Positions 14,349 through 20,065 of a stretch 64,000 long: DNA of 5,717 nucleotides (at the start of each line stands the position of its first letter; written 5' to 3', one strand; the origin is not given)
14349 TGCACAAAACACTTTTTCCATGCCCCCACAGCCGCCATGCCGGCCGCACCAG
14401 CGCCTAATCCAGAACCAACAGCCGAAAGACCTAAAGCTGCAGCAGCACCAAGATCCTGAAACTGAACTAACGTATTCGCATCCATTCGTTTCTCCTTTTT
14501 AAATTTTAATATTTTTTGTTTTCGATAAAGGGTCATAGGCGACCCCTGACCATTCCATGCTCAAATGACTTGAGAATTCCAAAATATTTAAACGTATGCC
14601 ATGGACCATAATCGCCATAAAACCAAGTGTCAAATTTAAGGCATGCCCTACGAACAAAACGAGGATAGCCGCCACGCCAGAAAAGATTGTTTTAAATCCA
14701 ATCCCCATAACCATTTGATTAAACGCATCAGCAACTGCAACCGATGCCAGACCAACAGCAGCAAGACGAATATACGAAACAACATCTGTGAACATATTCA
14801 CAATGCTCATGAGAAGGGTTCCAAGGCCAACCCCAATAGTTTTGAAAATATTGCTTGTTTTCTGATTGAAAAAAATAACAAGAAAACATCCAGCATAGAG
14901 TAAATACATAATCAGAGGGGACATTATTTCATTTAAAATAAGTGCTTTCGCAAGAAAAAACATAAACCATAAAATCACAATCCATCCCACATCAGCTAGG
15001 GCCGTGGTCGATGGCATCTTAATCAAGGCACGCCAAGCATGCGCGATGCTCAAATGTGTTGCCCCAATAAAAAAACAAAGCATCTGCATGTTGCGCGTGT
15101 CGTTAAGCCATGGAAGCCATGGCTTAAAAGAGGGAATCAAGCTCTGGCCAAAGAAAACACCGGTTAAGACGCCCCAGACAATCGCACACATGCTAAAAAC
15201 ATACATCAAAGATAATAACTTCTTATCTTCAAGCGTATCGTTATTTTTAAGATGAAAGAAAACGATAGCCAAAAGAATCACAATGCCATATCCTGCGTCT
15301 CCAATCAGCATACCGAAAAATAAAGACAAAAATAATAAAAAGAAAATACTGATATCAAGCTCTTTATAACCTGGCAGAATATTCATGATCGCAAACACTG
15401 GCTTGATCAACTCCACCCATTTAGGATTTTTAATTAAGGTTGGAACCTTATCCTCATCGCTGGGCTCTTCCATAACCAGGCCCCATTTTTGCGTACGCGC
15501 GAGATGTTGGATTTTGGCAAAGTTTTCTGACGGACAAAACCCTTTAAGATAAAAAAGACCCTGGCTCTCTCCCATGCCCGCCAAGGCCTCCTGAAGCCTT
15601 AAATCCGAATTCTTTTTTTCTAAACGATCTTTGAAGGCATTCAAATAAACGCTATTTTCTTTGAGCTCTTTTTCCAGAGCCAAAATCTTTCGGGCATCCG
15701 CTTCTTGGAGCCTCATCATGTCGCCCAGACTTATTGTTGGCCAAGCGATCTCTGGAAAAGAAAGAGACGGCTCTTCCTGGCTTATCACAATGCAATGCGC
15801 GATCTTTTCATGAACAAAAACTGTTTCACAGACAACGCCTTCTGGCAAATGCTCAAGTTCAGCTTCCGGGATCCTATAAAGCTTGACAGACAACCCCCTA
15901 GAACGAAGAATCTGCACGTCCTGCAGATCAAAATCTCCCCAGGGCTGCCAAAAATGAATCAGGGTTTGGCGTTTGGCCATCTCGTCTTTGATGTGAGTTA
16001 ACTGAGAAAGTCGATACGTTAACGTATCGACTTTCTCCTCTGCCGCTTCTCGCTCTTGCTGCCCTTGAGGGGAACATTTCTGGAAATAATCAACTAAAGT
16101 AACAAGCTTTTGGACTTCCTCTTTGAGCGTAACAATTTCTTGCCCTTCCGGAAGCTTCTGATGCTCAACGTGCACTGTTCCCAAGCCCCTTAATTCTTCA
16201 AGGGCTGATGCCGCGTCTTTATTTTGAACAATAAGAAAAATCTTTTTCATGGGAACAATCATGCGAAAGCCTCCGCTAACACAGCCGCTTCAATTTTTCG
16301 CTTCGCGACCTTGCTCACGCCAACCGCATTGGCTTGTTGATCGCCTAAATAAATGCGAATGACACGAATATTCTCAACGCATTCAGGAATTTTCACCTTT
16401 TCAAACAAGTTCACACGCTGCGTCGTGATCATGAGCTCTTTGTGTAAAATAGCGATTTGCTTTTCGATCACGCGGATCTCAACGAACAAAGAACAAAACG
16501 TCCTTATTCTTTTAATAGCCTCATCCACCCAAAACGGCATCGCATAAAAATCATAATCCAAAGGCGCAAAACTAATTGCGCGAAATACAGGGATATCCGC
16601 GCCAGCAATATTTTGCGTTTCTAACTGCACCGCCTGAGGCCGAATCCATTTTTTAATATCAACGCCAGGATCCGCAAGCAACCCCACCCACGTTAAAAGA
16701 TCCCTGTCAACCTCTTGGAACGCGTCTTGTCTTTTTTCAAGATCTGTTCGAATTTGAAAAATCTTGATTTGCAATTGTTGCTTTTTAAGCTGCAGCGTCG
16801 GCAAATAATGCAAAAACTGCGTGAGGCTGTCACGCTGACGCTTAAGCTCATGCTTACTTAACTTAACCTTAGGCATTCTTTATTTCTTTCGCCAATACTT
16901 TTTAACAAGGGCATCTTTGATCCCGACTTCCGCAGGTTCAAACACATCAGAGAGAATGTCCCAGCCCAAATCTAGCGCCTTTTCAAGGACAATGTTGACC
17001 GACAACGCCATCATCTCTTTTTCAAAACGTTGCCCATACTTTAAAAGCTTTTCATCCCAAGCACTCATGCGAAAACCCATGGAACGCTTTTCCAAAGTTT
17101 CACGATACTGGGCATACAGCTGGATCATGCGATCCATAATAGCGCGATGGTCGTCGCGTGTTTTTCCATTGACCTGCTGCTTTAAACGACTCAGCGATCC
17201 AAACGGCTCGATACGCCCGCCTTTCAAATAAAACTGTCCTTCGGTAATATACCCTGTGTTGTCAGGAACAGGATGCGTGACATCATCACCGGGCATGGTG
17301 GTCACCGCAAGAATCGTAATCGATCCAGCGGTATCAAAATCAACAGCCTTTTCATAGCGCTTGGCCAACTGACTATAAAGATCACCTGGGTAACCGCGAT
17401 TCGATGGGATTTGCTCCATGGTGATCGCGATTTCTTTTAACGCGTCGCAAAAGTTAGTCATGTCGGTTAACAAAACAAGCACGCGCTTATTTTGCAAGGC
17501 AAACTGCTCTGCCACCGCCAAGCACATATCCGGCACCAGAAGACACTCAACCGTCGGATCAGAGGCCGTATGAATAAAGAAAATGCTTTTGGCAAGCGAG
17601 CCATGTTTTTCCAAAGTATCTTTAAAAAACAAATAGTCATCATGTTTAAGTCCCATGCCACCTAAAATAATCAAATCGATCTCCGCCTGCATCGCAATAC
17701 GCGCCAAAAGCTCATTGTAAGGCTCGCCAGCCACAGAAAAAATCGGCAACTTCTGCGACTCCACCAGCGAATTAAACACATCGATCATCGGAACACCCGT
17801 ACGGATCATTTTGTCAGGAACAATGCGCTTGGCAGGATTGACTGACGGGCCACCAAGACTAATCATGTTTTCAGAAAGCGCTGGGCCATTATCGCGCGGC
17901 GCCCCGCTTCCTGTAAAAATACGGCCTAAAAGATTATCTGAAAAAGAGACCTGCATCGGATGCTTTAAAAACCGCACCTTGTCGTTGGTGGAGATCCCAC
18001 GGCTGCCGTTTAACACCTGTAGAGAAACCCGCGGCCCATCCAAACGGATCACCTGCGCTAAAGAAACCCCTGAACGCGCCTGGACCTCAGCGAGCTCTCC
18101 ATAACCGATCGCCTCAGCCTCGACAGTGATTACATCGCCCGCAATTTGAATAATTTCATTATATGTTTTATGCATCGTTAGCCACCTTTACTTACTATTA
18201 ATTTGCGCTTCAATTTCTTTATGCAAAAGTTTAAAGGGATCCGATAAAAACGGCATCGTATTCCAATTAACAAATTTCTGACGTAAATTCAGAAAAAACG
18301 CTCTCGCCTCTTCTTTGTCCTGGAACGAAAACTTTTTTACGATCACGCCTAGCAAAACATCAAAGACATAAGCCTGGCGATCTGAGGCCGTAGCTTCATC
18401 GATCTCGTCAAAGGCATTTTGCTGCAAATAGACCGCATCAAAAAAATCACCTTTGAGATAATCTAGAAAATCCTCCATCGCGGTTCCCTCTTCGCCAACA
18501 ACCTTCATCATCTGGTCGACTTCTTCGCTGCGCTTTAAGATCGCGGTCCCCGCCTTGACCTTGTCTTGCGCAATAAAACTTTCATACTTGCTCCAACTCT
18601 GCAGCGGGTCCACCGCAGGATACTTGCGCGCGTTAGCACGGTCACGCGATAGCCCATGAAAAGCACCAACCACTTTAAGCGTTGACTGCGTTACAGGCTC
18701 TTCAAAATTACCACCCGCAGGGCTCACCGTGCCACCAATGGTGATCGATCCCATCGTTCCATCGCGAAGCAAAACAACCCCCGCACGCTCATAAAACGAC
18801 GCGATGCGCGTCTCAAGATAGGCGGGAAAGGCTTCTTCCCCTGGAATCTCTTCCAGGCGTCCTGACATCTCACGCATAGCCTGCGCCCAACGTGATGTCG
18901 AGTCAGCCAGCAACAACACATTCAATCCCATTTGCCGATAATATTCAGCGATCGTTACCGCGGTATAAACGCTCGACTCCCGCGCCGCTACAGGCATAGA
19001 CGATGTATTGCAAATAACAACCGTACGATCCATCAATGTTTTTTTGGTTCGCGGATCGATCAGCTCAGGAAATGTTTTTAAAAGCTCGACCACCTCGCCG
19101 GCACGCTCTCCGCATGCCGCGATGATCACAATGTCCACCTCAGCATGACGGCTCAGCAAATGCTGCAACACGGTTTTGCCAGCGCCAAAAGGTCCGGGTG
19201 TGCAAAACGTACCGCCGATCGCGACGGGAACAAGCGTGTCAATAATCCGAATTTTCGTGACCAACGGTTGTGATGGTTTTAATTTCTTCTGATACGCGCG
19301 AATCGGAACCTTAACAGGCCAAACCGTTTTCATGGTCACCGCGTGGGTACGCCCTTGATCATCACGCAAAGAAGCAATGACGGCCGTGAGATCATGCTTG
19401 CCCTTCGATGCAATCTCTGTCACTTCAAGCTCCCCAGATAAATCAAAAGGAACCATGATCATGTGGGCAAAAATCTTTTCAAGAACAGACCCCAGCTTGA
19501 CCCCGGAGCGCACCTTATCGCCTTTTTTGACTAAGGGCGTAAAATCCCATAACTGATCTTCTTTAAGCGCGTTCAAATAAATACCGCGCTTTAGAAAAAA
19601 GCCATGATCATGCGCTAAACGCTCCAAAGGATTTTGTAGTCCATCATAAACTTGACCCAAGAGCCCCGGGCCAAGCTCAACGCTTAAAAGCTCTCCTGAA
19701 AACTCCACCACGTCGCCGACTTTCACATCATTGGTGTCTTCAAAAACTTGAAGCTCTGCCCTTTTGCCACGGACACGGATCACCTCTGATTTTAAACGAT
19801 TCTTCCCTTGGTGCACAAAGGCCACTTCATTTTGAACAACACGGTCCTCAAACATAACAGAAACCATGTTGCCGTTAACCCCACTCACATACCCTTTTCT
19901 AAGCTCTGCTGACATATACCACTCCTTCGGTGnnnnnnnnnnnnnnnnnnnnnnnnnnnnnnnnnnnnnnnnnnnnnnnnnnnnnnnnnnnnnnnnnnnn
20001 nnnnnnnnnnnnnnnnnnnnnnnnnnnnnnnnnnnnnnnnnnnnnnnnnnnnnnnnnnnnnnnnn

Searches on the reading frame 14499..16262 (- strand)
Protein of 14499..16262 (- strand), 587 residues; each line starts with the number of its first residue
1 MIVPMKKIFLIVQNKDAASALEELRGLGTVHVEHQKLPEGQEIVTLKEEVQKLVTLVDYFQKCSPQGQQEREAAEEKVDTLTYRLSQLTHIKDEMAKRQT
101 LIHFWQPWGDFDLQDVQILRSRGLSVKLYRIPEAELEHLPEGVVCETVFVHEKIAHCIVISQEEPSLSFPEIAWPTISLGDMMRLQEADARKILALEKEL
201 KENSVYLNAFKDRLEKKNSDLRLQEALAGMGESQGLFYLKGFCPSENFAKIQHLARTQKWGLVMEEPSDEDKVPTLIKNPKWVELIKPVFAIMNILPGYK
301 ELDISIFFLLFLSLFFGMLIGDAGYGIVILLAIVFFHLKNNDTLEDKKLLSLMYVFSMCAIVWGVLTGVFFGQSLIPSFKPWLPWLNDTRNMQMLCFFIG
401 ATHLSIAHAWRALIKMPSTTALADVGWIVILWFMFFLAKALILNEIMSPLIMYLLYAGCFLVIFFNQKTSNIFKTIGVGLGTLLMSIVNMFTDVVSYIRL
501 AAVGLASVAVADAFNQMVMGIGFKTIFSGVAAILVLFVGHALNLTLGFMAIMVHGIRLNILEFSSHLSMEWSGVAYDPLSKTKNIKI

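Call 93: search_protein_families(library=pfam, proteins=[window:14499-16262:-], max_evalue=0.00001)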
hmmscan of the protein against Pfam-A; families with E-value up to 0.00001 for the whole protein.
window:14499-16262:- (587 aa): 1 family
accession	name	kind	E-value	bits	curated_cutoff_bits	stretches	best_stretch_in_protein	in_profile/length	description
PF01496.24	V_ATPase_I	-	4.6e-07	28.6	30.7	0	230-347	302-424/815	V-type ATPase 116kDa subunit family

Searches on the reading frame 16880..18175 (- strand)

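Call 93: search_protein_families(library=pfam, proteins=[window:16880-18175:-], max_evalue=0.00001)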
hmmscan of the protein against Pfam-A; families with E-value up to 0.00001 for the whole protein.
window:16880-18175:- (431 aa): 3 families
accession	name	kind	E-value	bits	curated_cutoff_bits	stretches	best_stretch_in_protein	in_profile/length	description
PF00006.31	ATP-synt_ab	-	4.2e-51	174.1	29.5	1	127-318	1-194/213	ATP synthase alpha/beta family, nucleotide-binding domain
PF22919.1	ATP-synt_VA_C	-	1.1e-11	45.1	24.7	1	335-428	4-101/101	C-terminal domain of V and A type ATP synthase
PF02874.29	ATP-synt_ab_N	-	4.7e-09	37.1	20.9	1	8-70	1-68/69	ATP synthase alpha/beta family, beta-barrel domain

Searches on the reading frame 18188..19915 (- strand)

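Call 93: search_protein_families(library=pfam, proteins=[window:18188-19915:-], max_evalue=0.00001)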
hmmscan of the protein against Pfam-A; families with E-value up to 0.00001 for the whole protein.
window:18188-19915:- (575 aa): 4 families
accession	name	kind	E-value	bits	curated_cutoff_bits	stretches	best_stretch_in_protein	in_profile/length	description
PF00006.31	ATP-synt_ab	-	3e-66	223.5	29.5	1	222-442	2-213/213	ATP synthase alpha/beta family, nucleotide-binding domain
PF16886.11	ATP-synt_ab_Xtn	-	1.2e-22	79.9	25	1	115-202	2-88/88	ATPsynthase alpha/beta subunit barrel-sandwich domain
PF02874.29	ATP-synt_ab_N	-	1.3e-07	32.4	20.9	1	10-74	1-69/69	ATP synthase alpha/beta family, beta-barrel domain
PF22919.1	ATP-synt_VA_C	-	1.4e-06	28.7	24.7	1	457-520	20-83/101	C-terminal domain of V and A type ATP synthase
